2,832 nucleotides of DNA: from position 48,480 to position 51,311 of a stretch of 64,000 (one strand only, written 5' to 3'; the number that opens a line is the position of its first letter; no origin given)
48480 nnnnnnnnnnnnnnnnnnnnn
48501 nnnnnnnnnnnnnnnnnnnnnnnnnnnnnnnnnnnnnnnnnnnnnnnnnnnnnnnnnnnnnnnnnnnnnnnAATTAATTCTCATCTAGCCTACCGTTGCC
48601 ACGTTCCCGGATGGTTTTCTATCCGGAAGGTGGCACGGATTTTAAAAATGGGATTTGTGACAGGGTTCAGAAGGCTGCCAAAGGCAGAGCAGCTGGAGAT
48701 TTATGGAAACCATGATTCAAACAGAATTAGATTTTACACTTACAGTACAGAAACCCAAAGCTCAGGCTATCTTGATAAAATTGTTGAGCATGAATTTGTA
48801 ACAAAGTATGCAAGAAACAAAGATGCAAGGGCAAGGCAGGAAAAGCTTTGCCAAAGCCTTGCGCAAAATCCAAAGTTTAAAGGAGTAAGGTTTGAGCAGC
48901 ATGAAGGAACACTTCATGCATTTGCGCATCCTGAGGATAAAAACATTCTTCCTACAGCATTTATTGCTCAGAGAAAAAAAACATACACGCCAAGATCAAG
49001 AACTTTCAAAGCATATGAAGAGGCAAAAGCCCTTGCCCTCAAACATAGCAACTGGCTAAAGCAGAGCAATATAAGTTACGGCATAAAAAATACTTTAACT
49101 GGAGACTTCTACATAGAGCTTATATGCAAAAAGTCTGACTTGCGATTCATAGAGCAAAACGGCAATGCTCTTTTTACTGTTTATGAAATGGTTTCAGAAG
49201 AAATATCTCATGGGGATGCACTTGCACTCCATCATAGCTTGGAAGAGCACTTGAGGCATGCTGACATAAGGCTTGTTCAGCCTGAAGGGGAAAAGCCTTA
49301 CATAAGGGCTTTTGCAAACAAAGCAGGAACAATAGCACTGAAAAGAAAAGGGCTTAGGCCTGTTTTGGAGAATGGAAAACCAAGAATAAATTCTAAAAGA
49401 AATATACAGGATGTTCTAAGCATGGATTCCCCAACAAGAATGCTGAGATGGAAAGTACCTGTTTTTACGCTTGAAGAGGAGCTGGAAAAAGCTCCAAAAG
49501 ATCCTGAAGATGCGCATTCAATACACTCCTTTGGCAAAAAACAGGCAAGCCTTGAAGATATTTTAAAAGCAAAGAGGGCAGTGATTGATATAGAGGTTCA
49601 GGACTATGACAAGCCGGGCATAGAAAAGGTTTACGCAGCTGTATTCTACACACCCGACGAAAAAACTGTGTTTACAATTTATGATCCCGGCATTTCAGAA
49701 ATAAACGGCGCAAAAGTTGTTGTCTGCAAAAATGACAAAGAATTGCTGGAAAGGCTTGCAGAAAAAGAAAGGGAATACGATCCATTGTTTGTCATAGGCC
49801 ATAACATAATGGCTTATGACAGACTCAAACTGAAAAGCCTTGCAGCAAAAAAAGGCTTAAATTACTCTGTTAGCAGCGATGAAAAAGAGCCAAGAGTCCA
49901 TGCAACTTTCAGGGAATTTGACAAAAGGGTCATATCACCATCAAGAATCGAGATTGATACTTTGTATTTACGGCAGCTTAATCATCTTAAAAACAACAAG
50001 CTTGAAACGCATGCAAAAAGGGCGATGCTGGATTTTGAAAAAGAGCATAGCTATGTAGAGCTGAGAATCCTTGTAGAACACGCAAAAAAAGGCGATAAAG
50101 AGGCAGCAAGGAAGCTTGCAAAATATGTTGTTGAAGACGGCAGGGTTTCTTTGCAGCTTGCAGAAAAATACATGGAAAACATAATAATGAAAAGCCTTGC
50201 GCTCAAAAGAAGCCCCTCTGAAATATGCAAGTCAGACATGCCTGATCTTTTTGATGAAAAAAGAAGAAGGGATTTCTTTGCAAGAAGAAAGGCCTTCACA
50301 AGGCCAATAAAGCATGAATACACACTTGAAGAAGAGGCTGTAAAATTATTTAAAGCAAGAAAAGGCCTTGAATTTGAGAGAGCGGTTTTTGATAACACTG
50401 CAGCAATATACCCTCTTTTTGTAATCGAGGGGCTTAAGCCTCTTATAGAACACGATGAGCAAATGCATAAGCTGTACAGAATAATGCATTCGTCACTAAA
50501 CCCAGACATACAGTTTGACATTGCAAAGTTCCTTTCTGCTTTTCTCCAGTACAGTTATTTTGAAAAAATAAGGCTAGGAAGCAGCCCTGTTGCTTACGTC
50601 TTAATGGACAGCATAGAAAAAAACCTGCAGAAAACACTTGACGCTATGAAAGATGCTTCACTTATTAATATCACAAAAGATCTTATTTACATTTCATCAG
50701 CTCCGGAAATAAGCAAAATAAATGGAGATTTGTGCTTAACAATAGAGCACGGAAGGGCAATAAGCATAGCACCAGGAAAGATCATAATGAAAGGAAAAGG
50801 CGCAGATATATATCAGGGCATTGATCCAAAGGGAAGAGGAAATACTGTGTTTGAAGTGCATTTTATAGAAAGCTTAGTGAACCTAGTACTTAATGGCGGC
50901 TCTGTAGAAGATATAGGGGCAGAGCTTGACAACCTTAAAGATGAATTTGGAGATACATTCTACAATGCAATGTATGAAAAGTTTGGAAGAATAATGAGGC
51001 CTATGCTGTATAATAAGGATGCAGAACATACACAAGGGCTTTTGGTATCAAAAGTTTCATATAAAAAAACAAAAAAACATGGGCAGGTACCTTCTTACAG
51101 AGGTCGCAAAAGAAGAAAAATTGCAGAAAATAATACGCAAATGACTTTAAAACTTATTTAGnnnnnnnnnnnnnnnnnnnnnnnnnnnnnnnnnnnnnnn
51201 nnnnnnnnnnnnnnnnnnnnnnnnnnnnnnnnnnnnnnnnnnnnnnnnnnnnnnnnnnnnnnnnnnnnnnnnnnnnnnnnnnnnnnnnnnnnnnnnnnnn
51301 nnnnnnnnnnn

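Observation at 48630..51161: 843-aa protein with a clear DEDDy 3'-5' exonuclease core and only vestigial family-B polymerase-like motifs, next to a HAD phosphatase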

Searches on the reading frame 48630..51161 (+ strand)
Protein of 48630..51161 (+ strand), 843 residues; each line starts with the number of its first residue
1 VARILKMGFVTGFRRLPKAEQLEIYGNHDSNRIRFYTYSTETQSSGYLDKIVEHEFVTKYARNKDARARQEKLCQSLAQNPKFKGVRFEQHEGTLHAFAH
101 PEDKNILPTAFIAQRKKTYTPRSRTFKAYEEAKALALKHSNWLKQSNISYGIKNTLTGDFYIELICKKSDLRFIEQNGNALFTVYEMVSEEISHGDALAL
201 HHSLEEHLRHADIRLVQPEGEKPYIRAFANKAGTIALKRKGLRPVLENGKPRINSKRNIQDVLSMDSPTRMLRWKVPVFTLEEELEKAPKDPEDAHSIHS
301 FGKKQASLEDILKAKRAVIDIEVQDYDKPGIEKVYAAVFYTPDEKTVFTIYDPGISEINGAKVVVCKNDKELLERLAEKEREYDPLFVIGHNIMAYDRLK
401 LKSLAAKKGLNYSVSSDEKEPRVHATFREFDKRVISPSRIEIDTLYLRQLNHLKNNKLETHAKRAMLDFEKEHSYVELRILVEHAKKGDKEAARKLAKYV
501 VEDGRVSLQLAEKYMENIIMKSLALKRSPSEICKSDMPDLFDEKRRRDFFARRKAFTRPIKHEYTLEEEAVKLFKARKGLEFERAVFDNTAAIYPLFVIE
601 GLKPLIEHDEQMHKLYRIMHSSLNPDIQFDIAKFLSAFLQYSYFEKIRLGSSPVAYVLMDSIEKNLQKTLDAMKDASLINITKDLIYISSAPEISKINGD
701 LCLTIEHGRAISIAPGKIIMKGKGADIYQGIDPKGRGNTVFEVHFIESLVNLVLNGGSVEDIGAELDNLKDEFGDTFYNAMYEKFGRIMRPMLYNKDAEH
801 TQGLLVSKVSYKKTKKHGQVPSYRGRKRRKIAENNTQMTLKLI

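Call 3: search_protein_families(library=pfam, proteins=[window:48630-51161:+], max_evalue=1)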
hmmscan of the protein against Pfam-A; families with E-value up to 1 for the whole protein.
window:48630-51161:+ (843 aa): 1 family
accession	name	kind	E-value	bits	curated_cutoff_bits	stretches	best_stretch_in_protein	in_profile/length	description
PF03104.25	DNA_pol_B_exo1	-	1.1e-05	25.4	23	1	356-397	130-171/242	DNA polymerase family B, exonuclease domain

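Call 4: search_solved_structures(query=window:48630-51161:+, max_evalue=10, show_alignments=3)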
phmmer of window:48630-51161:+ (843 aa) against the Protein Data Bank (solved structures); distinct sequences matched with E-value up to 10: 35.
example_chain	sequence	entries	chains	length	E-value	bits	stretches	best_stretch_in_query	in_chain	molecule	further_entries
9oax_A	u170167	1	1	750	7.8e-07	31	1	363-599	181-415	5-270, TNA polymerase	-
9oay_A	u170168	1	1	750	7.8e-07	31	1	363-599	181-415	8-64, TNA polymerase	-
9oat_A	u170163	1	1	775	8.3e-07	30.9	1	363-599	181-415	5-270, TNA polymerase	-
9oau_A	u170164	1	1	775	8.3e-07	30.9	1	363-599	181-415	7-47, TNA polymerase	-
9oav_A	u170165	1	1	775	8.3e-07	30.9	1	363-599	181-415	8-64, TNA polymerase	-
8t3x_A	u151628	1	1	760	1.1e-06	30.4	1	363-599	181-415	10-92, TNA polymerase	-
9oaw_A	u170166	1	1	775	1.2e-06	30.4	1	363-599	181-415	10-92, TNA polymerase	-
1wns_A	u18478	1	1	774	3.1e-06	29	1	363-599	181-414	DNA POLYMERASE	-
7tqw_A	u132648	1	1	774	3.1e-06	29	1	363-599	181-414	DNA polymerase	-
1wn7_A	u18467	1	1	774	3.1e-06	29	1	363-599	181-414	Family B DNA Polymerase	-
5vu5_A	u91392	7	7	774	3.3e-06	28.9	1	363-599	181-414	DNA polymerase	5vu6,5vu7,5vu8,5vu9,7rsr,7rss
4k8z_A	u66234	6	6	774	3.3e-06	28.9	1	363-599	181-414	DNA polymerase | DNA polymerase,DNA polymerase,DNA polymerase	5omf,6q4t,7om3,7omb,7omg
7rsu_A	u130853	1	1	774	3.3e-06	28.9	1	363-599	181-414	DNA polymerase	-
8s84_A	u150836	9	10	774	4e-06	28.6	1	363-598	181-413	DNA polymerase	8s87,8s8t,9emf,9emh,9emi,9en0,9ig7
3a2f_A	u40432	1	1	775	8.1e-06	27.6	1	363-600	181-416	DNA polymerase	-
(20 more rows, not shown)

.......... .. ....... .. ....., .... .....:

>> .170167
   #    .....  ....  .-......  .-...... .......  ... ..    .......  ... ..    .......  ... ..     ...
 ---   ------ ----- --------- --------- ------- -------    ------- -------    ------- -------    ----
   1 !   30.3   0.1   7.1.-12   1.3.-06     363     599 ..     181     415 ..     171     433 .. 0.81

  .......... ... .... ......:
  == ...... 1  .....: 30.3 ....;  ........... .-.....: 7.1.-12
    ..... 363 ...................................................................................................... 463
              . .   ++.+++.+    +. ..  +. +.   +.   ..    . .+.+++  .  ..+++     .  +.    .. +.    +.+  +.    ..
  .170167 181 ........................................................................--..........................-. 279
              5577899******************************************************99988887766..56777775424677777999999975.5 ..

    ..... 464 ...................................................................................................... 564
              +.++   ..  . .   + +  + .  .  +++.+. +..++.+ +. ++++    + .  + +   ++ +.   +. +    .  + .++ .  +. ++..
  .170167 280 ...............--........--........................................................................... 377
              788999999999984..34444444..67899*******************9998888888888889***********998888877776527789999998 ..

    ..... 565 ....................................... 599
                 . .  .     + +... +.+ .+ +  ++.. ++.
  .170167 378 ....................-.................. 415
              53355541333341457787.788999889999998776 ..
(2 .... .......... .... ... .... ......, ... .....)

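Call 5: find_homologous_proteins(query=window:48630-51161:+, max_evalue=0.001)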
Query window:48630-51161:+ (843 aa): 2 proteins with E <= 0.001 among 8000 candidates.
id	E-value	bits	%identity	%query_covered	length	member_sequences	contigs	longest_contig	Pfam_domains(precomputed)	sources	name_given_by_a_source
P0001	0.0e+0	1879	100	99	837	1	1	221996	PF03104.26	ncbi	-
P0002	8.8e-76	274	33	72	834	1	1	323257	PF03104.26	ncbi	ncbi:3'-5' exonuclease [Nanoarchaeota archaeon]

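Call 12: find_encoding_contigs(protein=P0002, flank=10000, max_places=4)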
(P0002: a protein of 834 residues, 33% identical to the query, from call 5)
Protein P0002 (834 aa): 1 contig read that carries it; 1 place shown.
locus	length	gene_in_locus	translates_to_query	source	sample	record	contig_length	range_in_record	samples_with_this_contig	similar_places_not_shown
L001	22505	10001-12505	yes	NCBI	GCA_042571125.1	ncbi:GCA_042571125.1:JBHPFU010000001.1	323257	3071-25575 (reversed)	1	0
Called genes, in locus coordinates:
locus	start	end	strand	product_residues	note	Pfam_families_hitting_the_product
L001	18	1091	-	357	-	PF02926:THUMP, PF01170:UPF0020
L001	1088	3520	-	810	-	PF00521:DNA_topoisoIV, PF03989:DNA_gyraseA_C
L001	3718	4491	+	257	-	-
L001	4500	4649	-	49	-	-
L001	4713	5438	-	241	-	PF04079:SMC_ScpB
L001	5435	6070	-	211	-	PF27325:MJ0538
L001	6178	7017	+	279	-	PF00977:His_biosynth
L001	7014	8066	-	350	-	PF00932:LTD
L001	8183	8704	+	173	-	-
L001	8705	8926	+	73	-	-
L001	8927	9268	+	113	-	-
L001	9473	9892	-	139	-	-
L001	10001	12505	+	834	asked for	PF03104:DNA_pol_B_exo1 (faint)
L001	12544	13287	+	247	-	PF00705:PCNA_N, PF04005:Hus1 (weak), PF04139:Rad9, PF02747:PCNA_C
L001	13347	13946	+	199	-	-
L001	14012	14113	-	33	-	PF13240:Zn_Ribbon_1 (weak)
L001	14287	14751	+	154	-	-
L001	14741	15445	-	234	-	PF01978:TrmB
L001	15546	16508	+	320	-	-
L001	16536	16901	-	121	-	-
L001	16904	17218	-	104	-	-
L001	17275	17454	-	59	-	-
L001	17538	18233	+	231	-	PF01963:TraB_PrgY_gumN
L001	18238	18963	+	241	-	-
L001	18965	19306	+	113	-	-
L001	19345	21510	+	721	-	PF00270:DEAD, PF04851:ResIII, PF21210:RNA_helicase_helical, PF00271:Helicase_C, PF02732:ERCC4, PF12826:HHH_2 (weak), PF14520:HHH_5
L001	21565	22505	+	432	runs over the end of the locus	PF01896:DNA_primase_S (weak), PF04104:DNA_primase_lrg (faint)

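Call 22: search_protein_families(library=ncbifam, proteins=[window:48630-51161:+], max_evalue=0.01)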
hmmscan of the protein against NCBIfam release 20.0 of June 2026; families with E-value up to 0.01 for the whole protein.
window:48630-51161:+ (843 aa): 1 family
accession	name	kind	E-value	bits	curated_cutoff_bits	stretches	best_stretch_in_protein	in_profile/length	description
NF004421.0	PRK05762.1-2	equivalog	9.4e-08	30.8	570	1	342-513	187-357/795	DNA polymerase II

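Call 23: search_protein_representatives(alignment_id=A1)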
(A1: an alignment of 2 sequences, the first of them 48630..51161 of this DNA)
Query: 2 sequences, 892 profile positions. Proteins with E-value up to 0.001 (for the whole library): 158; up to 1e-10: 98; up to 1e-30: 27. The best 150 are listed.
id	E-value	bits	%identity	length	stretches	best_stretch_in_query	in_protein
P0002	0.0e+00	1602.3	-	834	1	5-885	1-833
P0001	0.0e+00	1589.6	-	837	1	7-892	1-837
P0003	3.2e-203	693.8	-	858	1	8-853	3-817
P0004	2.3e-63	231.1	-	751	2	282-690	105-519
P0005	1.0e-59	219.0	-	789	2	272-762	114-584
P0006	5.5e-58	213.3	-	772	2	273-684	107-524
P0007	6.1e-48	180.0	-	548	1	281-782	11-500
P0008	5.0e-47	177.0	-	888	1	84-807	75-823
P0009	5.2e-46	173.6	-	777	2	275-787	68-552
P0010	5.3e-45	170.3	-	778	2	269-689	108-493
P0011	6.3e-44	166.8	-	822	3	379-680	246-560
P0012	4.4e-42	160.7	-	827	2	274-677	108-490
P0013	1.9e-41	158.6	-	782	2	273-804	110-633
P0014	3.2e-40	154.5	-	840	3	416-710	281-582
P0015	2.6e-38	148.2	-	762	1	274-684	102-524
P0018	2.1e-37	145.2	-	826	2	348-853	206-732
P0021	1.1e-33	132.8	-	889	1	105-695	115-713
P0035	4.7e-27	110.9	-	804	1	316-736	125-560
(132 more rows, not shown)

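Call 28: find_homologous_proteins(query=A2, max_evalue=1e-10)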
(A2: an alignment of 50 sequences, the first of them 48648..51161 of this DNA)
Query A2 (50 sequences) (837 aa, profile of the alignment): 4 proteins with E <= 1e-10 among 8000 candidates.
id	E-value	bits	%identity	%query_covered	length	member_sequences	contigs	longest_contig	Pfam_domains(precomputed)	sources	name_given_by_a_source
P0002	1.3e-195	670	33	72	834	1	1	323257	PF03104.26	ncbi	ncbi:3'-5' exonuclease [Nanoarchaeota archaeon]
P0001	1.4e-156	541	100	100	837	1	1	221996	PF03104.26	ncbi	-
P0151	7.5e-20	89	26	23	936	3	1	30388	PF00136.27,PF13482.13,PF10108.16,PF03104.26,PF14890.12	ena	-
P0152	1.5e-19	88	25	28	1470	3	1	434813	PF00136.27,PF13482.13,PF14528.12,PF10108.16,PF18714.7,PF03104.26,PF14890.12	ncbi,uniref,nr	ncbi:DNA polymerase domain-containing protein [Thermococcus sp. MV11]|uniref:DNA polymerase domain-c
